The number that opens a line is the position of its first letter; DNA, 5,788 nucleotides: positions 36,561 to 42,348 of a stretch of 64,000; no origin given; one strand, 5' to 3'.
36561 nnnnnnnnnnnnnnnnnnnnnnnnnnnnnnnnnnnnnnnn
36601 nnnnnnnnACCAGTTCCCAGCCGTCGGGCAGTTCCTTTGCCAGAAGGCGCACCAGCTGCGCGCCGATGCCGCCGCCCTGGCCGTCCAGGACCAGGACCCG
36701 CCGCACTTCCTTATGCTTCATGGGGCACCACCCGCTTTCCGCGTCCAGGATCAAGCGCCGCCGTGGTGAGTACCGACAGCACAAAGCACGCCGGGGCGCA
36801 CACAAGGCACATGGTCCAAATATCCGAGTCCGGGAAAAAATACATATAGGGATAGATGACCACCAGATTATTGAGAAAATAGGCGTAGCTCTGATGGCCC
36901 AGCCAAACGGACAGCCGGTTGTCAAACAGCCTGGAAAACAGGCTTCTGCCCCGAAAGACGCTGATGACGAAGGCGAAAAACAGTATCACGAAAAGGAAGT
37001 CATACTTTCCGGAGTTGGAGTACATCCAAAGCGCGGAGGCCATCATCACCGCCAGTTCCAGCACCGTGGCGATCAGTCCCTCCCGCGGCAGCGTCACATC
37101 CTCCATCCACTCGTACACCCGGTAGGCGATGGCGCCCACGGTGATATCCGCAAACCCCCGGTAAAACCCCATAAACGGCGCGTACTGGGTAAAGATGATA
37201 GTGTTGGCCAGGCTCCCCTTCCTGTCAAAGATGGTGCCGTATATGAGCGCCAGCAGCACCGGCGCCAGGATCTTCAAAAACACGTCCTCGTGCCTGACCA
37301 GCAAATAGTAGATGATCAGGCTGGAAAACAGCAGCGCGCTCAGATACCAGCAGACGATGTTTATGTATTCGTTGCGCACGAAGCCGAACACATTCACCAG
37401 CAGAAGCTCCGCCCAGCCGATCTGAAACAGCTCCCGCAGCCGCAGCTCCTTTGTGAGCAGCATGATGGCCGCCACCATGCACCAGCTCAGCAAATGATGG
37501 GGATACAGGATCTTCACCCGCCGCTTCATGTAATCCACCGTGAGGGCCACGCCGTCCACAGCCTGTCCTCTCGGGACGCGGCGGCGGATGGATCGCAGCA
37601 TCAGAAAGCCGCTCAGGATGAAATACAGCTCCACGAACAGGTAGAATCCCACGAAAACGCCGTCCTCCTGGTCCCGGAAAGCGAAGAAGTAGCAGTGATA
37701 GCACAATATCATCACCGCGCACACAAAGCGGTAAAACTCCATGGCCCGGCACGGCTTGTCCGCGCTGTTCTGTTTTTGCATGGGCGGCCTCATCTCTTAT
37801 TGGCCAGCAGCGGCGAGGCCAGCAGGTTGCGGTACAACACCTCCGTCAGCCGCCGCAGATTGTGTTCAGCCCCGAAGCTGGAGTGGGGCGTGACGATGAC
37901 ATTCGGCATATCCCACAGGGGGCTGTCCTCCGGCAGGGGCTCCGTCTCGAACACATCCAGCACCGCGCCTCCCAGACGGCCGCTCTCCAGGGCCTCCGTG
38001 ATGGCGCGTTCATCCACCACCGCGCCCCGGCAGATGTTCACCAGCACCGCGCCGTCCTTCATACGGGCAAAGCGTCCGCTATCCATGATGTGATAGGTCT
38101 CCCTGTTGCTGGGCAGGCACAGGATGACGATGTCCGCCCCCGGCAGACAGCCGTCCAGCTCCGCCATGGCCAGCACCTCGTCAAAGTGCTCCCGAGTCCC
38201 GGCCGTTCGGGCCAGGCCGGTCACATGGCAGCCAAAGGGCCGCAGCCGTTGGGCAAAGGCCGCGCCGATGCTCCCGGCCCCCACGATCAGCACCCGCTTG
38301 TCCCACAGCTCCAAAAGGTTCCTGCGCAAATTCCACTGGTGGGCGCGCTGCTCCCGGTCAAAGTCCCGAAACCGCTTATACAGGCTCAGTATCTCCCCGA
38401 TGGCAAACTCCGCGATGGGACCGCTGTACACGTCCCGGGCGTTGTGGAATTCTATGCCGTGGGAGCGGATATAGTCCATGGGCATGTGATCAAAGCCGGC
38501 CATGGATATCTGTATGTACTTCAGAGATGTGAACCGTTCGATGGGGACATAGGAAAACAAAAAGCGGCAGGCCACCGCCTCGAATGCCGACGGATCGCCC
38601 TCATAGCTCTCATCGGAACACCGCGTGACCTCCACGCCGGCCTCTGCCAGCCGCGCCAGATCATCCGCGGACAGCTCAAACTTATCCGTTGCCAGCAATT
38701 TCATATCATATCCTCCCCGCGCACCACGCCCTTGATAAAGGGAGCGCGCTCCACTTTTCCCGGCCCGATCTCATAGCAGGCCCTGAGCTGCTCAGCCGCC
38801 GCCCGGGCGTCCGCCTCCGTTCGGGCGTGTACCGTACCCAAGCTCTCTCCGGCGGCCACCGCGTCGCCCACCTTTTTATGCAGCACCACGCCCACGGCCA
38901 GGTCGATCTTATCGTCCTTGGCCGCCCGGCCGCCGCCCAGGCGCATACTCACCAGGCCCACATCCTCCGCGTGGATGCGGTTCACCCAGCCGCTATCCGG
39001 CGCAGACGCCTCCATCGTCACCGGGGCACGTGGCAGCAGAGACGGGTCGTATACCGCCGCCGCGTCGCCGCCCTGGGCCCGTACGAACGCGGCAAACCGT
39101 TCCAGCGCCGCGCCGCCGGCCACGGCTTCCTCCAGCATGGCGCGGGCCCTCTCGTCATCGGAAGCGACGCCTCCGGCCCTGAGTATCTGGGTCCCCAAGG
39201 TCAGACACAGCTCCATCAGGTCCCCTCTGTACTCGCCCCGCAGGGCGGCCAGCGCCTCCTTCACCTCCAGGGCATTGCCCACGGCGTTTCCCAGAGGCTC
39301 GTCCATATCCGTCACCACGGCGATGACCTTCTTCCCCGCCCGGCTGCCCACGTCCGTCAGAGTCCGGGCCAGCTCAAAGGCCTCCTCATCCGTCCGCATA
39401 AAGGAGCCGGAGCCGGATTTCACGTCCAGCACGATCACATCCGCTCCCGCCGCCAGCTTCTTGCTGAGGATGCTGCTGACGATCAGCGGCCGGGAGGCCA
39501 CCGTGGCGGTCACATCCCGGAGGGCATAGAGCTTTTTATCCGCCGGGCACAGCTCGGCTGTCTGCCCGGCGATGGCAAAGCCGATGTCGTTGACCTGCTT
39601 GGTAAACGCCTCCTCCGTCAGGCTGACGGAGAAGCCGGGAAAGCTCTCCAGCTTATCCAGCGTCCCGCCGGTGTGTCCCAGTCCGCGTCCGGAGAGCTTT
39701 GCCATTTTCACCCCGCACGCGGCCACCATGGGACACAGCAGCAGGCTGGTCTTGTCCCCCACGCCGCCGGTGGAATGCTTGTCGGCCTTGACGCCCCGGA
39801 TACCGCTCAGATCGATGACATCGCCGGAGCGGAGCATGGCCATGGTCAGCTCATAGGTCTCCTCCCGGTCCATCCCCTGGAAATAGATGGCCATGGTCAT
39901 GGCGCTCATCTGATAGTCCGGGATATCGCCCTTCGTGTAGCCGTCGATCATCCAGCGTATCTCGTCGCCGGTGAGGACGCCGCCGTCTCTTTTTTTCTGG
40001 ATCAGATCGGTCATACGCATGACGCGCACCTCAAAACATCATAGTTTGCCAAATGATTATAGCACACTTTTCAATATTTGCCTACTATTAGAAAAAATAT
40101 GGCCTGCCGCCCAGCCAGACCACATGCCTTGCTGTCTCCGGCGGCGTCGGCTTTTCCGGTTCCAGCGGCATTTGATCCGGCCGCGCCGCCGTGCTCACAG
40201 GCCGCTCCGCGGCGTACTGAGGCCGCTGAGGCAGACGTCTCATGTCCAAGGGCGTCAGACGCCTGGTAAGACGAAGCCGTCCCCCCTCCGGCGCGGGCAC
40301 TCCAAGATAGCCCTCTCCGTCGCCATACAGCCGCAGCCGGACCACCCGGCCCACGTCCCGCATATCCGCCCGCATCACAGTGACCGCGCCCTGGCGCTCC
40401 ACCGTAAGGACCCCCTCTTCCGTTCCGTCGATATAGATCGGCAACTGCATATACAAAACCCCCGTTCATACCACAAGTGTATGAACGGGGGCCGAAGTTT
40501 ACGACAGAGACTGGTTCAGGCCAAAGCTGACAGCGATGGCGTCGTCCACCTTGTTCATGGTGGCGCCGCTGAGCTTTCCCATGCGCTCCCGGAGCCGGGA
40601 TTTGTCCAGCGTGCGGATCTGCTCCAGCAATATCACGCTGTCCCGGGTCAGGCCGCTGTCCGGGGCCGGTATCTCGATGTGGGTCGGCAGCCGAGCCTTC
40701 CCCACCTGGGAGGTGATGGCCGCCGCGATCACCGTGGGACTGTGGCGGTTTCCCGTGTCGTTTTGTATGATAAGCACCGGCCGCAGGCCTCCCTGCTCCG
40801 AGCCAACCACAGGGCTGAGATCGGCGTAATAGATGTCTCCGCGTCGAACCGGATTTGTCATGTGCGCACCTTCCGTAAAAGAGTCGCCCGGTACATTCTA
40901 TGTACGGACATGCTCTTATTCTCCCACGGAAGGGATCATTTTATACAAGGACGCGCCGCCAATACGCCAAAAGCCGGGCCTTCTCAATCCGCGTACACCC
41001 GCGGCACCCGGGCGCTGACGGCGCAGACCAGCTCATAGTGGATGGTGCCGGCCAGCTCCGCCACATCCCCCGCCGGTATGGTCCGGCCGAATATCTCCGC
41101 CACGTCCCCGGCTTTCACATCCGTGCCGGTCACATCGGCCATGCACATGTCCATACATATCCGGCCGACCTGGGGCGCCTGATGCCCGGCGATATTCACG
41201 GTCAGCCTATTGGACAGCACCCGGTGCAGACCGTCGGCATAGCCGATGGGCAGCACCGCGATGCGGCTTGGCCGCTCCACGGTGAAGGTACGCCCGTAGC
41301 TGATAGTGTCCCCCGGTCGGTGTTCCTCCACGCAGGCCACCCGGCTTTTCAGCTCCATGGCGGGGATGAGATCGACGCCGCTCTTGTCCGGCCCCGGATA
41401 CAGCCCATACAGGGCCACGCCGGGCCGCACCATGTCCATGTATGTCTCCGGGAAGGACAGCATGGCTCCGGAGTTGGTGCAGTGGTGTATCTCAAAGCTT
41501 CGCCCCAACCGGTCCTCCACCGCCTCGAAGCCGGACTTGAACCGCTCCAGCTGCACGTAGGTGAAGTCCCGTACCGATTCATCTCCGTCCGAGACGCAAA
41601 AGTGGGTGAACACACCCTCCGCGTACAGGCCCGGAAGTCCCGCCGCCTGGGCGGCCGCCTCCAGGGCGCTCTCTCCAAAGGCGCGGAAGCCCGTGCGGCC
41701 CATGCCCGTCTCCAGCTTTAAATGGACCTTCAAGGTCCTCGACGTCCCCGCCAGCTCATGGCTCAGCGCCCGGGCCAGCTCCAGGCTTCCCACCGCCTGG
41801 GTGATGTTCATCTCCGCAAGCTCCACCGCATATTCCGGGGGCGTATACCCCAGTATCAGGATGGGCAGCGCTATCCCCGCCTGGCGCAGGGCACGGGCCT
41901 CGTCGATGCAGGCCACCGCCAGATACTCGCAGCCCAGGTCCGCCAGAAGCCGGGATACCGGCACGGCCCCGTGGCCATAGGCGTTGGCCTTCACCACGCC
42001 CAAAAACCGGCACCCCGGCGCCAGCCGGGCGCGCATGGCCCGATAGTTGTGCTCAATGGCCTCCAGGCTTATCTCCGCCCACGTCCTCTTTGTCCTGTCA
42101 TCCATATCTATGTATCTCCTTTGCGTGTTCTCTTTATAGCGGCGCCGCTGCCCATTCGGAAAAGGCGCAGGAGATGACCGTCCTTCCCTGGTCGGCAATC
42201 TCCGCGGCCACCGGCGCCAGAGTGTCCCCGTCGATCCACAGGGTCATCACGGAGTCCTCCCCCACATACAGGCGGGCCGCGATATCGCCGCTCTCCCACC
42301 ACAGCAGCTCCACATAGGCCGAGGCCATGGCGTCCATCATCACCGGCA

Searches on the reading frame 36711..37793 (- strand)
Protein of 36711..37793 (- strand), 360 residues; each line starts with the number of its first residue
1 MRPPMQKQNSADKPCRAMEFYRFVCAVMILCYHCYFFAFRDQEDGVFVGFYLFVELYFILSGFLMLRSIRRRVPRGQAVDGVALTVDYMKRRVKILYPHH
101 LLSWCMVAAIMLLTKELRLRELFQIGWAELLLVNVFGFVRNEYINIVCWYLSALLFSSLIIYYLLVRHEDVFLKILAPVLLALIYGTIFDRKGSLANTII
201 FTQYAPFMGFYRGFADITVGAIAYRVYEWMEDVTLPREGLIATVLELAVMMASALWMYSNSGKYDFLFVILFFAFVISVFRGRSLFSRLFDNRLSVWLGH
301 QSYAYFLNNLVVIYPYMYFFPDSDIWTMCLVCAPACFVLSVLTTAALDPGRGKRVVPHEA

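Call 3: search_protein_families(library=pfam, proteins=[window:36711-37793:-], max_evalue=0.01)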
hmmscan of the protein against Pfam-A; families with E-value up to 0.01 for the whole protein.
window:36711-37793:- (360 aa): 1 family
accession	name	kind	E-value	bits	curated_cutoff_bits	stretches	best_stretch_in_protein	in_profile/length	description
PF01757.29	Acyl_transf_3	-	7.6e-10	38.8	31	1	18-342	4-323/326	Acyltransferase domain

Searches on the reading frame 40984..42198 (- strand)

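Call 60: search_protein_families(library=pfam, proteins=[window:40984-42198:-], max_evalue=0.0001)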
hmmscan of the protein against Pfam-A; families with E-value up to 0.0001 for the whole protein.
window:40984-42198:- (404 aa): 2 families
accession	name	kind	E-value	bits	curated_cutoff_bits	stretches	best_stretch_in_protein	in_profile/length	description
PF01168.26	Ala_racemase_N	-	7.5e-67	225.7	24.1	1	43-268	1-220/220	Alanine racemase, N-terminal domain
PF00842.27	Ala_racemase_C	-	7.3e-46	155.3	25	1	280-402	1-127/127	Alanine racemase, C-terminal domain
